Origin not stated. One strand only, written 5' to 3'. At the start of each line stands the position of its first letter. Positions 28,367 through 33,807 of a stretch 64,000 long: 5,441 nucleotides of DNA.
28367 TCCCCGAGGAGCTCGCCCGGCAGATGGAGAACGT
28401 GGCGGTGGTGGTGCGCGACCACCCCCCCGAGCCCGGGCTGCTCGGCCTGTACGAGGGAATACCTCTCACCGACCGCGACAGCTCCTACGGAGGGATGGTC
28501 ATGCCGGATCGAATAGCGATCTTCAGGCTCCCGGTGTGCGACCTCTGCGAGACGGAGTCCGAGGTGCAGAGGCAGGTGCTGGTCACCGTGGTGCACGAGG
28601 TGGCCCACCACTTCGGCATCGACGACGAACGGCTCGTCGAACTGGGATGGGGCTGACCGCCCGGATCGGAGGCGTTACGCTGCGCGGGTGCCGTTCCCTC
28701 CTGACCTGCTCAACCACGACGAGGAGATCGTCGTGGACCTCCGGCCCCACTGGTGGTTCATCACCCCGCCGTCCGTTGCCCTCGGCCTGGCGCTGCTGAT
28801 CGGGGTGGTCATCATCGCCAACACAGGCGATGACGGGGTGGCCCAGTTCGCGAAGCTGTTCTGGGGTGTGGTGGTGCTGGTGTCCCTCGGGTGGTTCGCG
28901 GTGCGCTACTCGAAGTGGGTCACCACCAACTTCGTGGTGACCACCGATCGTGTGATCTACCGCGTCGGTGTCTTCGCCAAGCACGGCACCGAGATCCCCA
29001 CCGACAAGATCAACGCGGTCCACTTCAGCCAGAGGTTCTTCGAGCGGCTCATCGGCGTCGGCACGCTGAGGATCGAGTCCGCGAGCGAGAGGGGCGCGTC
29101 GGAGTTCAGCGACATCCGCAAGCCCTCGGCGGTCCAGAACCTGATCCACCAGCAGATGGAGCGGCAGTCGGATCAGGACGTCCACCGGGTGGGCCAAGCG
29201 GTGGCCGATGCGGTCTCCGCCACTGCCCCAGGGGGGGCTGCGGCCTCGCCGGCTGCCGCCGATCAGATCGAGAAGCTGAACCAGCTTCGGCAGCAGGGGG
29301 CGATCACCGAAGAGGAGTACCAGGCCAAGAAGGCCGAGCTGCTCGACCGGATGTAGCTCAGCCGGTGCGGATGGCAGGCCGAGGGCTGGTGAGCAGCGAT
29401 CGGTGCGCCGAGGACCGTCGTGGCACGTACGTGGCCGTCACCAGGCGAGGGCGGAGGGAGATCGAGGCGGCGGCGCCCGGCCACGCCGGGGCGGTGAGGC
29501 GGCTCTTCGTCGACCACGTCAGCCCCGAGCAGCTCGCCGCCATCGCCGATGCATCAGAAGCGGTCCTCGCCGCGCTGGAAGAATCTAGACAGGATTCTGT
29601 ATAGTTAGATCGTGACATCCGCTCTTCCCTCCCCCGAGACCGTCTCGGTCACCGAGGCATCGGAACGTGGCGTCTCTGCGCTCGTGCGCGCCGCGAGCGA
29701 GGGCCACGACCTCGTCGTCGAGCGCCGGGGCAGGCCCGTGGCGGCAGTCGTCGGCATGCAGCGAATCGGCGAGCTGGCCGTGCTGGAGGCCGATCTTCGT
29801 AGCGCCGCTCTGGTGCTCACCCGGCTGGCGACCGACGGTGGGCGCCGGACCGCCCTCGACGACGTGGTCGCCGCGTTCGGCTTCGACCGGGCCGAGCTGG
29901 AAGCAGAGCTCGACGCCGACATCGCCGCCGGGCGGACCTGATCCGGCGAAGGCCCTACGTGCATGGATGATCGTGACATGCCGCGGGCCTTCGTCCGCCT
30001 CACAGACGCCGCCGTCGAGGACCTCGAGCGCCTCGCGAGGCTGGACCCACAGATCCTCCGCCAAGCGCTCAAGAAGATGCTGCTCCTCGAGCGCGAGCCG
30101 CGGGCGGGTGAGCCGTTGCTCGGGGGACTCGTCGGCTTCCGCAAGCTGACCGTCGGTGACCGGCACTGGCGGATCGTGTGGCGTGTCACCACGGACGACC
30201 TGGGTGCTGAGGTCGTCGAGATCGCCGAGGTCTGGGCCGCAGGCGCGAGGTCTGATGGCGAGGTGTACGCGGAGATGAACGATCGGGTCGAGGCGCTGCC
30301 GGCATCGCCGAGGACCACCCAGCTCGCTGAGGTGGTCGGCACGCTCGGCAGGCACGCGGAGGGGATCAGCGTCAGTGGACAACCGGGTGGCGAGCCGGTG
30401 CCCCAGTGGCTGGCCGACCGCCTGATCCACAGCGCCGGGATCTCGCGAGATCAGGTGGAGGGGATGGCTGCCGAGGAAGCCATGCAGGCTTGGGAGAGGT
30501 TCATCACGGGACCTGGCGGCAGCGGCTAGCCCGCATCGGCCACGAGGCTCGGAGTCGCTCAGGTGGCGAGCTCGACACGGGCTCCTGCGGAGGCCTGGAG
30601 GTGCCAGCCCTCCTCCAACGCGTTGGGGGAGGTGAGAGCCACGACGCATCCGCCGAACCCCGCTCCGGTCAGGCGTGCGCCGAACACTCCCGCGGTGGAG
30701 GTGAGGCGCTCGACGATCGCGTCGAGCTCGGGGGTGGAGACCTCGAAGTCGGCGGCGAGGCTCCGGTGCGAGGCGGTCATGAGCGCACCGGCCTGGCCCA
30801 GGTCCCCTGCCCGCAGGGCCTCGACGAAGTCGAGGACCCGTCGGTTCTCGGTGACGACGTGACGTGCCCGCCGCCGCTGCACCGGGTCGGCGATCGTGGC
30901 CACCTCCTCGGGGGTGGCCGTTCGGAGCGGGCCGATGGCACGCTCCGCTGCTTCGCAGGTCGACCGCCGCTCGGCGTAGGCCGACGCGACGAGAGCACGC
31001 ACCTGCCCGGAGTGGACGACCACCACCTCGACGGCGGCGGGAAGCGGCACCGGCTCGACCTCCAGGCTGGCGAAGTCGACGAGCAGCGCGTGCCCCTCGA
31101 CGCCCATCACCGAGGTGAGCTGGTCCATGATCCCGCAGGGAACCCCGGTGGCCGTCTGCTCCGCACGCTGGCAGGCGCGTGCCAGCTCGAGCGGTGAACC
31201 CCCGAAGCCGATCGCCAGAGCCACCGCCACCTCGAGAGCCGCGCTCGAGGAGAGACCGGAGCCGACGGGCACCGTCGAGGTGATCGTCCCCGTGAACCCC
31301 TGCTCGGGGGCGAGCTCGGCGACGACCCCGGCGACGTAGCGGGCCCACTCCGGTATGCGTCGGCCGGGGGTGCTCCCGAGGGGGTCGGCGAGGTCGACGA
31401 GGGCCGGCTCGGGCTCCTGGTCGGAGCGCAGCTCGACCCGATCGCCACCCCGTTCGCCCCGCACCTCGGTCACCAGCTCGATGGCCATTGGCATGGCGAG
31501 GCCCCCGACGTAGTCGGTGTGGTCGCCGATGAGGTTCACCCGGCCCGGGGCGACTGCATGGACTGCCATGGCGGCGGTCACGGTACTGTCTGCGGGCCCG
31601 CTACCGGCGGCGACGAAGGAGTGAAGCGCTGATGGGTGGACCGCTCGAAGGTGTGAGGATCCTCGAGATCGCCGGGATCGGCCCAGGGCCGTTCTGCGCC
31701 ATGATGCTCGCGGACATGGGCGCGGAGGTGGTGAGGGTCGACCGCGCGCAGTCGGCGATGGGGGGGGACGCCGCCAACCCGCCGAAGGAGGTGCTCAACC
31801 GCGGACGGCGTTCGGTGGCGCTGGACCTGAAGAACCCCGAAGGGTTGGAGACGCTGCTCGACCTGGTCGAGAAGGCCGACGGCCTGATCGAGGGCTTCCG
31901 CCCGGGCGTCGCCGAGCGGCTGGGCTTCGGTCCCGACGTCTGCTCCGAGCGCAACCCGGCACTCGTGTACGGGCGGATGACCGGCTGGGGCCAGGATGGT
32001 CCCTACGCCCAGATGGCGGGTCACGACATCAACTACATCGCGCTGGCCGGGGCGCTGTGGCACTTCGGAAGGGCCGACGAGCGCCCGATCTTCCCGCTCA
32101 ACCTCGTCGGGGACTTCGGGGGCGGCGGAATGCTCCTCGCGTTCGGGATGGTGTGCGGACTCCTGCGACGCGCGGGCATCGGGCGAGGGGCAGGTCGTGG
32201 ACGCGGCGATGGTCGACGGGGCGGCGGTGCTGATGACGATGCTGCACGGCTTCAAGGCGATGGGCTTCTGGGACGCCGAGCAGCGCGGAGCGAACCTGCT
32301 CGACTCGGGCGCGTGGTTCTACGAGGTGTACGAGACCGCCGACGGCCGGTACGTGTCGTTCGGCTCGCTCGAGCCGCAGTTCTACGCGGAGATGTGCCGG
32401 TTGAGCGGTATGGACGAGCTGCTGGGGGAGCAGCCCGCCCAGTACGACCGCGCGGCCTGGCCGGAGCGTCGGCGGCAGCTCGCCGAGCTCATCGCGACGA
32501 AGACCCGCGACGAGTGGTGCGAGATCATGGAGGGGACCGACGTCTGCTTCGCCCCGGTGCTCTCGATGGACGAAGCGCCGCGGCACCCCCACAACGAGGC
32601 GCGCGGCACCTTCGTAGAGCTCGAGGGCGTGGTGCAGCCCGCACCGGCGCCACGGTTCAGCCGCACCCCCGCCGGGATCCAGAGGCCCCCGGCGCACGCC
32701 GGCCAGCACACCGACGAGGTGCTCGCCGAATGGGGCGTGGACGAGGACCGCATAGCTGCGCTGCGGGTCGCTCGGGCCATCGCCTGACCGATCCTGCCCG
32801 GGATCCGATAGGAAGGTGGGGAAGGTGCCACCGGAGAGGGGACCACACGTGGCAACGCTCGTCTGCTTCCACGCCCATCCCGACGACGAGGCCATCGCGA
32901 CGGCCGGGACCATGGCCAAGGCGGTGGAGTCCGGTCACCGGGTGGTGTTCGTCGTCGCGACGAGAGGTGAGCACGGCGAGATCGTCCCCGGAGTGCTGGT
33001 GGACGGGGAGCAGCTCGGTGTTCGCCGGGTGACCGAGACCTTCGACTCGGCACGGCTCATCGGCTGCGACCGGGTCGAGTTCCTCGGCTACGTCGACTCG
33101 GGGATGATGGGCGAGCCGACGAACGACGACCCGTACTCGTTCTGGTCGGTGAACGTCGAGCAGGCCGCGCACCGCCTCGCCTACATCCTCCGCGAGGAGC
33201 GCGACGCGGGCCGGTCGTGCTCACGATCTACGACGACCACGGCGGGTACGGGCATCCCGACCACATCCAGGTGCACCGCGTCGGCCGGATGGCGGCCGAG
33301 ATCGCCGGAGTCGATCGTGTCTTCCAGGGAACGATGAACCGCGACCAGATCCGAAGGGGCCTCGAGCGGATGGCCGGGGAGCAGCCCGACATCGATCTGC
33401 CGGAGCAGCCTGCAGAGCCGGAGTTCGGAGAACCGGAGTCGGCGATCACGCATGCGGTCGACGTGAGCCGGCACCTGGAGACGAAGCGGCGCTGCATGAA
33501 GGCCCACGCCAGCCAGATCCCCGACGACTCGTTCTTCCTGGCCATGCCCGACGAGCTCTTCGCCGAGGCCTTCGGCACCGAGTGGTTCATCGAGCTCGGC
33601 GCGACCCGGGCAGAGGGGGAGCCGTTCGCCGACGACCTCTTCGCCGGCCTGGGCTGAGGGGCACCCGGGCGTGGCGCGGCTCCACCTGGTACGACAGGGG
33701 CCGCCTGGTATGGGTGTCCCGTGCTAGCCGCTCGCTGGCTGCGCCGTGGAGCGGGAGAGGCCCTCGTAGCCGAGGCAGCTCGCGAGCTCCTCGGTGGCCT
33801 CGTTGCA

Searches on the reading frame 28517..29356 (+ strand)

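Call 93: search_protein_families(library=pfam, proteins=[window:28517-29356:+], max_evalue=0.00001)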
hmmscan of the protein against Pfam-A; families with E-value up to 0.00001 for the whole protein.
window:28517-29356:+ (279 aa): 3 families
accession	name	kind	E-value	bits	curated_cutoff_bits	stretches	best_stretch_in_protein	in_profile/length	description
PF03703.20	bPH_2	-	4.1e-16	59.4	22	1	134-208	1-76/78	Bacterial PH domain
PF09851.14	SHOCT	-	2.3e-10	40.3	27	1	249-276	1-28/28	Short C-terminal domain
PF05120.17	GvpG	-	4.1e-06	27.3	30.6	1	229-279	15-65/67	Gas vesicle protein G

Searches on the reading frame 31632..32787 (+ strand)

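Call 7: search_protein_families(library=pfam, proteins=[window:31632-32787:+], max_evalue=1)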
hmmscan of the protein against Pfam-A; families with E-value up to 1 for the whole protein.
window:31632-32787:+ (385 aa): 1 family
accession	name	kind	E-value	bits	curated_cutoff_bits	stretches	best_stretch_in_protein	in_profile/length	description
PF02515.22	CoA_transf_3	-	1.3e-51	176.3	23.3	1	5-186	1-188/366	CoA-transferase family III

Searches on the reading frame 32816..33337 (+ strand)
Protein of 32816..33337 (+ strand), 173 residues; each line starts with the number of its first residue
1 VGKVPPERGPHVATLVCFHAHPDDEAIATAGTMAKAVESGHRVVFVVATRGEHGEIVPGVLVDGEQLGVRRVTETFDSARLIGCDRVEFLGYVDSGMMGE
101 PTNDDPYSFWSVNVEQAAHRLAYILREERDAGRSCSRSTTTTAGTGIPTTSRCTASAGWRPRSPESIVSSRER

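Call 7: search_protein_families(library=pfam, proteins=[window:32816-33337:+], max_evalue=1)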
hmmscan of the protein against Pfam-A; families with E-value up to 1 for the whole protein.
window:32816-33337:+ (173 aa): 1 family
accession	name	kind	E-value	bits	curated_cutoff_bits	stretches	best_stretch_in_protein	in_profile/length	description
PF02585.22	PIG-L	-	8e-18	65.6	28.2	1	17-129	2-101/129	GlcNAc-PI de-N-acetylase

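Call 8: search_protein_families(library=ncbifam, proteins=[window:32816-33337:+], max_evalue=1)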
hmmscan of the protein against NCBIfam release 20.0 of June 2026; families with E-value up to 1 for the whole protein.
window:32816-33337:+ (173 aa): 5 families
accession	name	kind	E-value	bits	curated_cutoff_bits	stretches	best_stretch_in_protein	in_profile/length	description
TIGR03445.1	mycothiol_MshB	equivalog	1.9e-22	80.5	224.35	1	18-129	3-123/284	N-acetyl-1-D-myo-inositol-2-amino-2-deoxy-alpha-D-glucopyranoside deacetylase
TIGR03446.1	mycothiol_Mca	equivalog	1.4e-16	60.9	277.15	1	15-129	3-121/283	mycothiol conjugate amidase Mca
TIGR04000.1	thiol_BshB2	equivalog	6.4e-09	35.8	195.25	1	17-97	5-86/217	bacillithiol biosynthesis deacetylase BshB2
TIGR04001.1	thiol_BshB1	equivalog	1.4e-06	28.2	182.5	1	16-97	5-77/226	bacillithiol biosynthesis deacetylase BshB1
NF002557.0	PRK02122.1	subfamily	0.00033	18.9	384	1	9-52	367-410/653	glucosamine-6-phosphate deaminase-like protein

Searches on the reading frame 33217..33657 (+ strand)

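Call 7: search_protein_families(library=pfam, proteins=[window:33217-33657:+], max_evalue=1)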
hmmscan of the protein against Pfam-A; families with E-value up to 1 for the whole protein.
window:33217-33657:+ (146 aa): 1 family
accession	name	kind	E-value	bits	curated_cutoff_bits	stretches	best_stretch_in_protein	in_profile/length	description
PF02585.22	PIG-L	-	0.046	14.6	28.2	1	3-26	106-128/129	GlcNAc-PI de-N-acetylase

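Call 8: search_protein_families(library=ncbifam, proteins=[window:33217-33657:+], max_evalue=1)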
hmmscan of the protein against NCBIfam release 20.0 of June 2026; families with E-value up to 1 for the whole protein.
window:33217-33657:+ (146 aa): 3 families
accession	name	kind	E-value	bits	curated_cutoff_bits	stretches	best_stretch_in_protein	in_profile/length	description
TIGR03445.1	mycothiol_MshB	equivalog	3e-20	73.3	224.35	1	3-145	128-284/284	N-acetyl-1-D-myo-inositol-2-amino-2-deoxy-alpha-D-glucopyranoside deacetylase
TIGR03446.1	mycothiol_Mca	equivalog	2.3e-16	60.2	277.15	2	67-145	206-283/283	mycothiol conjugate amidase Mca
TIGR04001.1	thiol_BshB1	equivalog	0.0041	16.9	182.5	1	80-103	158-181/226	bacillithiol biosynthesis deacetylase BshB1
